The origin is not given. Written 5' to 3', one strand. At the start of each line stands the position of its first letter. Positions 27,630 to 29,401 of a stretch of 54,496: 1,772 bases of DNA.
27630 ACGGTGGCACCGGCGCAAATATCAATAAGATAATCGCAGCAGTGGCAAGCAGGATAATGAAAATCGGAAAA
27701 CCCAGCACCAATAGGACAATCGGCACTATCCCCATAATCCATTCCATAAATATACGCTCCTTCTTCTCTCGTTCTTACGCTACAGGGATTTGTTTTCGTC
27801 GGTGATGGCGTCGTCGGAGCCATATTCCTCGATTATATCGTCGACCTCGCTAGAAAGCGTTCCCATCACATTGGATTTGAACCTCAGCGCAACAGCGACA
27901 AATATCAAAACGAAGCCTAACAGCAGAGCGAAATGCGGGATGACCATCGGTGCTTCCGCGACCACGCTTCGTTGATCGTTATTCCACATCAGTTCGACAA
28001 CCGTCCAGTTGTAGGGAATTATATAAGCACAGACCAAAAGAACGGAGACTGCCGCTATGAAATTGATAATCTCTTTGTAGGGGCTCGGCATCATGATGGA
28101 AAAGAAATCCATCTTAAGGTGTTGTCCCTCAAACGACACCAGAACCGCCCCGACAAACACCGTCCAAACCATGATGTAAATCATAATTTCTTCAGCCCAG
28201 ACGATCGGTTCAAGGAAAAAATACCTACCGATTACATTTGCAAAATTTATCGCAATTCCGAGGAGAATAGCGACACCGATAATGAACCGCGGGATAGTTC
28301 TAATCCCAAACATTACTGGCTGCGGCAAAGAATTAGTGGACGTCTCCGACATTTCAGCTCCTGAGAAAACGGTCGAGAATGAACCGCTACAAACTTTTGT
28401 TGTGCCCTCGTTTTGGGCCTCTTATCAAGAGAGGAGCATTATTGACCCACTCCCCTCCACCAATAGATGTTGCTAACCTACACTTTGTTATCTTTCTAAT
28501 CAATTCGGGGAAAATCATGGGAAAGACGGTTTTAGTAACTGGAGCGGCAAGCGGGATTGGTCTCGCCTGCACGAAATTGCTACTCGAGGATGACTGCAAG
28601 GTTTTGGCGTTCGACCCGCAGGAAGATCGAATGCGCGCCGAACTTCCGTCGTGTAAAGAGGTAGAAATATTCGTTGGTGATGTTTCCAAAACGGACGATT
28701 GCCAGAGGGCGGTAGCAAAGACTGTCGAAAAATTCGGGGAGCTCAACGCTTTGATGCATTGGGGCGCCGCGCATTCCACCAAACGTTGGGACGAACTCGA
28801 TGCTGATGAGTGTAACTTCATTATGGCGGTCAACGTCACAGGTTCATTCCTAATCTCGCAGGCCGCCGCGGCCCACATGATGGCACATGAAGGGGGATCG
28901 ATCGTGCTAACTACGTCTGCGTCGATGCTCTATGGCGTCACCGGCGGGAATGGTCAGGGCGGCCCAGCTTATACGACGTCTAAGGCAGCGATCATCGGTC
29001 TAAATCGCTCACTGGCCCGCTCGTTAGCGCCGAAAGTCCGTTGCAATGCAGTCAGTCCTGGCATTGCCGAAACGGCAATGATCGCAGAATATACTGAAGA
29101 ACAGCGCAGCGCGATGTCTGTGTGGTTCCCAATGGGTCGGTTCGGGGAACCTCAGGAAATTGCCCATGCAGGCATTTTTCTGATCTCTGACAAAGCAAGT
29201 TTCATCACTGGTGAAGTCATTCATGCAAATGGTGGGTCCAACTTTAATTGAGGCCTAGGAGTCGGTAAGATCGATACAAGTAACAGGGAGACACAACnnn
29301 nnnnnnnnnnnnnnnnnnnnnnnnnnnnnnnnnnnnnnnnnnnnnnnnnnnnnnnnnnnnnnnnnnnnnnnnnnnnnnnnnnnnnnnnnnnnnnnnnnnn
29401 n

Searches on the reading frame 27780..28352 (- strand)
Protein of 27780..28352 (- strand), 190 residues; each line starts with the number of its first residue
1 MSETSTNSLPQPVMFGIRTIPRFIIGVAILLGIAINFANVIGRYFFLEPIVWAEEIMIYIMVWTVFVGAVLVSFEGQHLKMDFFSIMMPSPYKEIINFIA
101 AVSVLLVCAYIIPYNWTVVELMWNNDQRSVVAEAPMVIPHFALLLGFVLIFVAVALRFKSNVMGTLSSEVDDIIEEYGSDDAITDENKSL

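Call 9: search_protein_families(library=pfam, proteins=[window:27780-28352:-])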
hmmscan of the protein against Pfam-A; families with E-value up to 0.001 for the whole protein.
window:27780-28352:- (190 aa): 1 family
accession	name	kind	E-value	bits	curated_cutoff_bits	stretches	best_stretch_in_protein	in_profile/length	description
PF04290.18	DctQ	-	2.2e-25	89.5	28.3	1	34-158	3-126/132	Tripartite ATP-independent periplasmic transporters, DctQ component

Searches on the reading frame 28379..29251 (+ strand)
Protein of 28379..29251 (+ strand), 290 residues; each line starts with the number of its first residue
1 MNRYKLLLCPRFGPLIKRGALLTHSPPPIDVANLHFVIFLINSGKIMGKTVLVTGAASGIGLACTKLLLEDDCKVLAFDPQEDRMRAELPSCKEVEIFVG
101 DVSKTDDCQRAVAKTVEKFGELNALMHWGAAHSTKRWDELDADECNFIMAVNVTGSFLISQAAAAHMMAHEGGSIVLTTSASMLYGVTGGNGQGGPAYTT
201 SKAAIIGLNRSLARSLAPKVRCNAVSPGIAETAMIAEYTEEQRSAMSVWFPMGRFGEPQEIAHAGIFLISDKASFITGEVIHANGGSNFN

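Call 9: search_protein_families(library=pfam, proteins=[window:28379-29251:+])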
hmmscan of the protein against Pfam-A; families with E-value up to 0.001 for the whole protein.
window:28379-29251:+ (290 aa): 6 families
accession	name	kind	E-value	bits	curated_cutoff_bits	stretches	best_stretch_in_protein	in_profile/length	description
PF13561.12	adh_short_C2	-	1e-51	176.3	27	1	55-287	1-235/236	Enoyl-(Acyl carrier protein) reductase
PF00106.31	adh_short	-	5e-42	144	26.6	1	49-242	1-194/195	short chain dehydrogenase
PF08659.16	KR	-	3e-09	37.5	22.6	1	50-189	2-145/180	KR domain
PF01370.27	Epimerase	-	1.8e-05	24.7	20.9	1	51-188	1-122/240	NAD dependent epimerase/dehydratase family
PF13460.12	NAD_binding_10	-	0.00035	20.9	27.2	1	55-114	1-60/184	NAD(P)H-binding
PF23441.1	SDR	-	0.00039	20.3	27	0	45-286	4-254/258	SDR-like rossmann domain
